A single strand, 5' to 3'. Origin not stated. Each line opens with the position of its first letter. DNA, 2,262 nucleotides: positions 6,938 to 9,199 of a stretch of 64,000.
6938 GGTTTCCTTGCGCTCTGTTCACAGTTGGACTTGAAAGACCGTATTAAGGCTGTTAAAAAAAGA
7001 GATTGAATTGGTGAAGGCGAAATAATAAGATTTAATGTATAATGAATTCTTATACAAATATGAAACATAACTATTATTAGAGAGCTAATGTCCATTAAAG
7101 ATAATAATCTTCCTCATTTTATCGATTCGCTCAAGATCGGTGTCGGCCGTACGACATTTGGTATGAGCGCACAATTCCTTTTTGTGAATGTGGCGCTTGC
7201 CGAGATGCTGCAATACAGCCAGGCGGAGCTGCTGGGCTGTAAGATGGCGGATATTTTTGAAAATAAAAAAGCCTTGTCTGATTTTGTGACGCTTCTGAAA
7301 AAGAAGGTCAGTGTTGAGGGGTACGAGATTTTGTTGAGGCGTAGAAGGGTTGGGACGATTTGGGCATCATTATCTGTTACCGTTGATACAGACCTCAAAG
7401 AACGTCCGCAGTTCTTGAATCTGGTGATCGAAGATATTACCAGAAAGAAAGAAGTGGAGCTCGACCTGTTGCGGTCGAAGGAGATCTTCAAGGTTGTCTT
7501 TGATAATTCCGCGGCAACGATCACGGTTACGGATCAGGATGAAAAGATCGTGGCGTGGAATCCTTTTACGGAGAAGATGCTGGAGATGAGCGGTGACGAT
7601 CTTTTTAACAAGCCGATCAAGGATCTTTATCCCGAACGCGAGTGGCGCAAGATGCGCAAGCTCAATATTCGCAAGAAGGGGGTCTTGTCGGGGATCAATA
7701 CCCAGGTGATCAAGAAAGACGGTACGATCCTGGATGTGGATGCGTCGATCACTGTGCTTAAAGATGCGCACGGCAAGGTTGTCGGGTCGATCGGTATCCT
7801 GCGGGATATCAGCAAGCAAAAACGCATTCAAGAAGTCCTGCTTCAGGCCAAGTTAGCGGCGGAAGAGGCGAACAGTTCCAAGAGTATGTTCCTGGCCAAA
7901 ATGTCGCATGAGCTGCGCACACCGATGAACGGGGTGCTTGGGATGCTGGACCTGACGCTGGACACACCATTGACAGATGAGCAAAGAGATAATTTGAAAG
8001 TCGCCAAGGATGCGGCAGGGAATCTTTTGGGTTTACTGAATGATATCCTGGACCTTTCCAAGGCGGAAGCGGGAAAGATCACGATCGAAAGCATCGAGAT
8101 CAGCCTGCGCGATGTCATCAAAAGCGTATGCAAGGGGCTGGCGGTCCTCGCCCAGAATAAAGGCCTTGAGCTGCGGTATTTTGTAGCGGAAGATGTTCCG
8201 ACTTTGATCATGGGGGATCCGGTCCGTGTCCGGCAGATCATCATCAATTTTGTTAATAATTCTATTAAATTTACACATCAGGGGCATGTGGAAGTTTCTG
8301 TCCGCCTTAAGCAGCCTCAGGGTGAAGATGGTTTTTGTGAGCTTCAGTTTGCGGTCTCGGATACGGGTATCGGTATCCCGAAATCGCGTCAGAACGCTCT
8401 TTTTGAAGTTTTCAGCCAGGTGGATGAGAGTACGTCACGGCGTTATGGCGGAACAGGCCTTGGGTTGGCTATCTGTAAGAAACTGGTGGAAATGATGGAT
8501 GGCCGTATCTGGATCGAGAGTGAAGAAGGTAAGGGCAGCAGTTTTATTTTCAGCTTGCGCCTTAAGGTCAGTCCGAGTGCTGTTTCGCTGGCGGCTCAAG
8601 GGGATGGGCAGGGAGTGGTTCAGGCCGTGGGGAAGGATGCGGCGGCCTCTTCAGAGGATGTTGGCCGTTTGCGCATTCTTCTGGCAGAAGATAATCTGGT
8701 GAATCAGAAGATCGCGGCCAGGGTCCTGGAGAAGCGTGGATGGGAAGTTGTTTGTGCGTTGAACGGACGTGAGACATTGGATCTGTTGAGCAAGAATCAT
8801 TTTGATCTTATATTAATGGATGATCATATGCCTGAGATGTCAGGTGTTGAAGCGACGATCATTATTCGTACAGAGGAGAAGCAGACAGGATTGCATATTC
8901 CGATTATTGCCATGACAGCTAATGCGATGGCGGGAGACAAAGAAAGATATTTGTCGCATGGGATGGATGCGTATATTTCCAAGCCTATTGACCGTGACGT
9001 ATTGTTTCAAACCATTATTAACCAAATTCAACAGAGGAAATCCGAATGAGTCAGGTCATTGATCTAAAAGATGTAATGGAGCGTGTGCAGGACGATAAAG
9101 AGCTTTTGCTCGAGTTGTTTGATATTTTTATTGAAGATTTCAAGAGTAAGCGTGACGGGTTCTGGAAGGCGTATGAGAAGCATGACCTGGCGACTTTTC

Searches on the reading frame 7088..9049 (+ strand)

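Call 70: search_protein_families(library=pfam, proteins=[window:7088-9049:+], max_evalue=0.001)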
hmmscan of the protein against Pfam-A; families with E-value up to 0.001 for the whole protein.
window:7088-9049:+ (653 aa): 8 families
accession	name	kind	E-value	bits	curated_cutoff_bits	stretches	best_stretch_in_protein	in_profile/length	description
PF02518.31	HATPase_c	-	1.8e-31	109.3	26.4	1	376-493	1-110/111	Histidine kinase-, DNA gyrase B-, and HSP90-like ATPase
PF00072.30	Response_reg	-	1.3e-23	83.7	30.2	1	530-643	1-110/111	Response regulator receiver domain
PF13426.13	PAS_9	-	2.6e-19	69.9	27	2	145-242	4-102/103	PAS domain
PF00512.31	HisKA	-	5.5e-19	68.4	26.9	1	265-329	2-66/66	His Kinase A (phospho-acceptor) domain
PF00989.32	PAS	-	1.6e-15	57.6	22.6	1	134-241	3-113/113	PAS fold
PF08448.16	PAS_4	-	1.6e-10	41.6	23.1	1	138-246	1-110/110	PAS fold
PF13188.13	PAS_8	-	1.1e-05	25.6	21.8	0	133-183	2-53/65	PAS domain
PF08447.18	PAS_3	-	0.00024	21.7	25.6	0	155-237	2-88/89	PAS fold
